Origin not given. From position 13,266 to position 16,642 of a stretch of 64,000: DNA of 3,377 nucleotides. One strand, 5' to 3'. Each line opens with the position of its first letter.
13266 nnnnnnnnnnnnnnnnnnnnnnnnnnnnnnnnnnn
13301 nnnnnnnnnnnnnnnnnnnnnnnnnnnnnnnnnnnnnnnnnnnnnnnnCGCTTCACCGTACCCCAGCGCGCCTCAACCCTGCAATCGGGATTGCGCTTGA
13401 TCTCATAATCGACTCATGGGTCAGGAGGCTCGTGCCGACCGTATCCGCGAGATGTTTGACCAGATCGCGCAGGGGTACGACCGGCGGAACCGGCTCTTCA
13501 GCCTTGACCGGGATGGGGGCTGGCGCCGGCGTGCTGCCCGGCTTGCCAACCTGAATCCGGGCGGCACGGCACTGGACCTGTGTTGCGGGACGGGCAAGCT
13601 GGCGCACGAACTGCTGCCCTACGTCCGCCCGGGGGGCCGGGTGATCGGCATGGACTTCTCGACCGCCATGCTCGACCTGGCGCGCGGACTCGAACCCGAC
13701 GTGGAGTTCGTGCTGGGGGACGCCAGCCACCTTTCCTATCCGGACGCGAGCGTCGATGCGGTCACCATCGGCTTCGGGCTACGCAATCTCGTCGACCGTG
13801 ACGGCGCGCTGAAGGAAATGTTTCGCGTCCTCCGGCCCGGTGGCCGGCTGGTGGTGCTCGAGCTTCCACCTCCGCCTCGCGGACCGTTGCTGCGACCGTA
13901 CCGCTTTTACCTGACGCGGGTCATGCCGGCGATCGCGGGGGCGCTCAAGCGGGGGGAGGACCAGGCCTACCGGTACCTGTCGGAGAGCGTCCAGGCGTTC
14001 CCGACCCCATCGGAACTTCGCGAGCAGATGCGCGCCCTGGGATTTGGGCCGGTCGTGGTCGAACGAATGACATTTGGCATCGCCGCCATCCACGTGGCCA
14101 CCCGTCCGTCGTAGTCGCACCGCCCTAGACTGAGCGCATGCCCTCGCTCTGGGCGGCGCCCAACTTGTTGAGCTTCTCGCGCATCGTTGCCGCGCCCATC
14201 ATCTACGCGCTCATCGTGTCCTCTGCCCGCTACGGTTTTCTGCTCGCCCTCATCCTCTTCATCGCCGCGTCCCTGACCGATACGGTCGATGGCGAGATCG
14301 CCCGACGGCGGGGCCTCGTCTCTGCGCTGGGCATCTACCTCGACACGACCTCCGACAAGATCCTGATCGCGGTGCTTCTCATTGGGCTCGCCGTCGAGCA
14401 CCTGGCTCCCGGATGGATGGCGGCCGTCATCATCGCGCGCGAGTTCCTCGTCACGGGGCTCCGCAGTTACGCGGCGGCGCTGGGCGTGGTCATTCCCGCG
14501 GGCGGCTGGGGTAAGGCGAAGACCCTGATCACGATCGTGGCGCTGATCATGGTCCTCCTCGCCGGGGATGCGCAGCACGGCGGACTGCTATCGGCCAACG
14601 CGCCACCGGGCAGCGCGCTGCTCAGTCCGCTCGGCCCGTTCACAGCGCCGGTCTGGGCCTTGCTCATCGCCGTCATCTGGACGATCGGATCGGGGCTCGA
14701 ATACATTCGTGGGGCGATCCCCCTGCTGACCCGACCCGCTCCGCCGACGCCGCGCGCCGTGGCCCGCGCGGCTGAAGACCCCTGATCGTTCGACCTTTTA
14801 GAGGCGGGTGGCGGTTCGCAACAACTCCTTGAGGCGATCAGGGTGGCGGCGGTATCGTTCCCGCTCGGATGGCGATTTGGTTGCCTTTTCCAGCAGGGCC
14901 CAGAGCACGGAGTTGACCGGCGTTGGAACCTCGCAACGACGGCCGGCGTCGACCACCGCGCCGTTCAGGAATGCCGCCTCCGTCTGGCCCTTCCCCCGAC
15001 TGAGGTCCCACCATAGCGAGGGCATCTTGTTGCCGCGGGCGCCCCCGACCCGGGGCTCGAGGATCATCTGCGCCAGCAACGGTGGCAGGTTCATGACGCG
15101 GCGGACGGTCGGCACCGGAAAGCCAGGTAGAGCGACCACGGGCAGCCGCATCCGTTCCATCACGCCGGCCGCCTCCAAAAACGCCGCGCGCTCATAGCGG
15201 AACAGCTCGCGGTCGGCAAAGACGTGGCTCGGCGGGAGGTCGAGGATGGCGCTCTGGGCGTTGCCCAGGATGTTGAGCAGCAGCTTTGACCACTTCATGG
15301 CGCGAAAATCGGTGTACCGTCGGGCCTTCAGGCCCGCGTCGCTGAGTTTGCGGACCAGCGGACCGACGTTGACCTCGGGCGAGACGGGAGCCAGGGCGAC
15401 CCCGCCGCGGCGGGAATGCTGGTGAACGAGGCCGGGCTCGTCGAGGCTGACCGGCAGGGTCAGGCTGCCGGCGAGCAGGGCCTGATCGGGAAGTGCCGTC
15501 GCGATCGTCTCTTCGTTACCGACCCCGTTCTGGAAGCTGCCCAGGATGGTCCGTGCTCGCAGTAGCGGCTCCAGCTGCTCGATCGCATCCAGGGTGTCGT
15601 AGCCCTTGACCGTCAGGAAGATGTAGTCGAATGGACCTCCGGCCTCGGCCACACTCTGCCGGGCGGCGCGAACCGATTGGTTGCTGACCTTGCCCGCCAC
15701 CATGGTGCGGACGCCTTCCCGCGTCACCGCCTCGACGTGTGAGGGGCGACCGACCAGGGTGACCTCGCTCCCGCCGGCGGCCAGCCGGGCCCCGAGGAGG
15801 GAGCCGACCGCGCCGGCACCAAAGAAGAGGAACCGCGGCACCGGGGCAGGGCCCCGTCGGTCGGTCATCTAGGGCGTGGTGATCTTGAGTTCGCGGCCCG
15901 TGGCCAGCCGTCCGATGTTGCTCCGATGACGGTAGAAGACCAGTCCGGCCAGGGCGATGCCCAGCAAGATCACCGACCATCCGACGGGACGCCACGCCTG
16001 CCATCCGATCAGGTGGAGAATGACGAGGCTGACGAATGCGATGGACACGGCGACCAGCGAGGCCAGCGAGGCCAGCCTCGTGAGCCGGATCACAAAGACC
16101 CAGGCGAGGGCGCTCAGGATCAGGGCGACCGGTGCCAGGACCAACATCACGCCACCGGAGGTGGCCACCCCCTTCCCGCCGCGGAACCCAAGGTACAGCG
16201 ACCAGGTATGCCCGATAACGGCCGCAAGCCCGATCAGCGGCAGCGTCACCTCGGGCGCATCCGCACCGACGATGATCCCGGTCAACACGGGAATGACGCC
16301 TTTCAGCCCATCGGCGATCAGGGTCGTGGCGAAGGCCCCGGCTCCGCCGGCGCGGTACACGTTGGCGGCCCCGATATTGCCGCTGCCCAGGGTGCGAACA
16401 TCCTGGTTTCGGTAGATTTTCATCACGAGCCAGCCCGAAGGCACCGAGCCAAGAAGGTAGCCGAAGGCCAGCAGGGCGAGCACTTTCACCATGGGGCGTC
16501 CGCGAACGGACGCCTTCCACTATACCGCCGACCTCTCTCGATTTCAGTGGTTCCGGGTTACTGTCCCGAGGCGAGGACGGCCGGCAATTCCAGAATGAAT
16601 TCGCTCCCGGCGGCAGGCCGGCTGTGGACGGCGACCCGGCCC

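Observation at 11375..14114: Single-polypeptide fusion of an LLM-class flavin/F420 oxidoreductase with a MenA/UbiA prenyltransferase, next to MenG/UbiE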

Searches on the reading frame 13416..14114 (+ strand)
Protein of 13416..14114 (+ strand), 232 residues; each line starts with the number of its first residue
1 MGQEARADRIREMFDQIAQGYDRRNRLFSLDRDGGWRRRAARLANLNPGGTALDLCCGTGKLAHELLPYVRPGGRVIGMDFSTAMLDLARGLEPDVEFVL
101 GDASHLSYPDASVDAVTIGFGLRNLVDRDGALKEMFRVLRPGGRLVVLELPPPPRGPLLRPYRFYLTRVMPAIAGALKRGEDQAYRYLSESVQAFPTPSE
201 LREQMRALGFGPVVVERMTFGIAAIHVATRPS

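Call 3: search_protein_families(library=pfam, proteins=[window:13416-14114:+], max_evalue=0.01)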
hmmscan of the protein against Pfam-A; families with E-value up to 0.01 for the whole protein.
window:13416-14114:+ (232 aa): 10 families
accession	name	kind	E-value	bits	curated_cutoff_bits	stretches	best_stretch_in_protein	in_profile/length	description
PF01209.24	Ubie_methyltran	-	3.9e-56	190.4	20.1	1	5-229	4-232/233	ubiE/COQ5 methyltransferase family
PF08241.18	Methyltransf_11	-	1.3e-21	77.4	21.2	1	53-147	1-95/95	Methyltransferase domain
PF13649.12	Methyltransf_25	-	1.1e-20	74.6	27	1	53-143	2-97/97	Methyltransferase domain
PF13847.12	Methyltransf_31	-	2.6e-16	60.1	27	1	47-148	2-110/145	Methyltransferase domain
PF08242.18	Methyltransf_12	-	2.7e-12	47.7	30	1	53-145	1-98/98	Methyltransferase domain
PF13489.12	Methyltransf_23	-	2e-10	41.1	27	1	32-210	5-159/164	Methyltransferase domain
PF01728.25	FtsJ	-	0.00015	22.2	24.1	1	45-109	17-81/181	FtsJ-like methyltransferase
PF01135.25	PCMT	-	0.0011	19.2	20.3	1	43-147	68-171/210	Protein-L-isoaspartate(D-aspartate) O-methyltransferase (PCMT)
PF20922.3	Anamorsin_N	-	0.0024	18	27.1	1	105-149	44-89/163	Anamorsin, N-terminal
PF07021.18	MetW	-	0.0058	16.7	21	0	46-139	11-102/193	Methionine biosynthesis protein MetW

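Call 4: search_protein_families(library=ncbifam, proteins=[window:13416-14114:+], max_evalue=0.01)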
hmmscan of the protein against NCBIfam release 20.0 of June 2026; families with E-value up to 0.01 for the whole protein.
window:13416-14114:+ (232 aa): 39 families (the best 25 are shown)
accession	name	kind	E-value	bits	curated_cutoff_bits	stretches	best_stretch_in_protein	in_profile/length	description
NF001244.0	PRK00216.1-5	equivalog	3.2e-67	226.3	216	1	4-230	4-235/236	bifunctional demethylmenaquinone methyltransferase/2-methoxy-6-polyprenyl-1,4-benzoquinol methylase UbiE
TIGR01934.1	MenG_MenH_UbiE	subfamily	2.1e-65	220.1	158.35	1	10-229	1-222/223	ubiquinone/menaquinone biosynthesis methyltransferase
NF001241.0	PRK00216.1-2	equivalog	4.6e-56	190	327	1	8-231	11-230/231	demethylmenaquinone methyltransferase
NF052510.1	methyltran_MpqE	exception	2.8e-53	180.7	335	1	5-230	3-234/234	methyl-plastoquinone biosynthesis methyltransferase MpqE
NF001243.0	PRK00216.1-4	equivalog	1.3e-49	168.7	235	1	3-230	2-233/237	demethylmenaquinone methyltransferase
TIGR02752.1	MenG_heptapren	equivalog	1e-46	159.3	419.85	1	5-228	2-229/231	demethylmenaquinone methyltransferase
NF001240.0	PRK00216.1-1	equivalog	6.1e-46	156.5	378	1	3-230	18-250/251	bifunctional demethylmenaquinone methyltransferase/2-methoxy-6-polyprenyl-1,4-benzoquinol methylase UbiE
NF001242.0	PRK00216.1-3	equivalog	9.1e-43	146.5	351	1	9-228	29-255/258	bifunctional demethylmenaquinone methyltransferase/2-methoxy-6-polyprenyl-1,4-benzoquinol methylase UbiE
NF045667.1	MTase_DVU1556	equivalog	1.6e-18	67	155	1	38-218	12-168/213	DVU_1556 family methyltransferase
NF043040.1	corrin_prot_MT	hypoth_equivalog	5.1e-18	65.3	180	1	14-155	8-155/216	corrinoid protein-associated methyltransferase CpaM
NF047649.1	MTase_UXPK_star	exception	7.3e-18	64.6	460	1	43-148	72-182/283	methyltransferase/UXPK-star double selenoprotein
NF004452.0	PRK05785.1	equivalog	3.4e-17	62.7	207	1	4-205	5-200/228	hypothetical protein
NF008823.0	PRK11873.1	subfamily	9.6e-17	61.3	263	1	42-149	71-183/272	arsenite methyltransferase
NF041537.1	ArsM_AhpD_UU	exception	2.1e-15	56.3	510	1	43-147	71-180/345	arsenite methyltransferase/AhpD domain selenoprotein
TIGR02072.1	BioC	equivalog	1.3e-11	44.7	184.95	1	51-146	37-131/244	malonyl-ACP O-methyltransferase BioC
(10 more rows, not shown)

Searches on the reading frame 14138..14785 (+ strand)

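Call 3: search_protein_families(library=pfam, proteins=[window:14138-14785:+], max_evalue=0.01)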
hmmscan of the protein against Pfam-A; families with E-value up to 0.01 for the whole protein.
window:14138-14785:+ (215 aa): 1 family
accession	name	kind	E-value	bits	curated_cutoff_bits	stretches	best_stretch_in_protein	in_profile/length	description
PF01066.26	CDP-OH_P_transf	-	2.2e-33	116.2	22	1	6-147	2-138/152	CDP-alcohol phosphatidyltransferase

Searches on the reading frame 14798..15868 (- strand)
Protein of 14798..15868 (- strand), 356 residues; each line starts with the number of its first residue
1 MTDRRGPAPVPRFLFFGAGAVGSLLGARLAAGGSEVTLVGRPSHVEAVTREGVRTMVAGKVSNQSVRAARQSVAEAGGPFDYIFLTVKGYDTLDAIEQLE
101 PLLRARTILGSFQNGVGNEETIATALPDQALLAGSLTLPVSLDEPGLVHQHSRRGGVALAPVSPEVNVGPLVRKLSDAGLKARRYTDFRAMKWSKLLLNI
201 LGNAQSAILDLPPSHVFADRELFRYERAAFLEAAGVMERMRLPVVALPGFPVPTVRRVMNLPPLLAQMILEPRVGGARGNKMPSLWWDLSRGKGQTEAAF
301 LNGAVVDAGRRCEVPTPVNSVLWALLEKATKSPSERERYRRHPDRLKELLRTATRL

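Call 3: search_protein_families(library=pfam, proteins=[window:14798-15868:-], max_evalue=0.01)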
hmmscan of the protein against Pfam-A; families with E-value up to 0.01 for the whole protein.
window:14798-15868:- (356 aa): 3 families
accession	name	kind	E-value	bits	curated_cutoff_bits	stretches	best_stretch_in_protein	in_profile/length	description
PF02558.23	ApbA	-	6.9e-34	117.1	22.2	1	14-160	2-146/150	Ketopantoate reductase PanE/ApbA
PF08546.17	ApbA_C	-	6.4e-17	62.5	22.7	1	187-327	1-122/125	Ketopantoate reductase PanE/ApbA C terminal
PF03807.23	F420_oxidored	-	0.0011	20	21.6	1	15-107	4-87/94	NADP oxidoreductase coenzyme F420-dependent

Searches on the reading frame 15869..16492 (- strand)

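Call 3: search_protein_families(library=pfam, proteins=[window:15869-16492:-], max_evalue=0.01)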
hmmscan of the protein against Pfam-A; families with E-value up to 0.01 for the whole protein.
window:15869-16492:- (207 aa): 1 family
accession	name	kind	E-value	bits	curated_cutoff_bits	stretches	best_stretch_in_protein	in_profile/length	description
PF02660.20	G3P_acyltransf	-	1.4e-48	165.5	24.1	1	10-196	1-164/164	Glycerol-3-phosphate acyltransferase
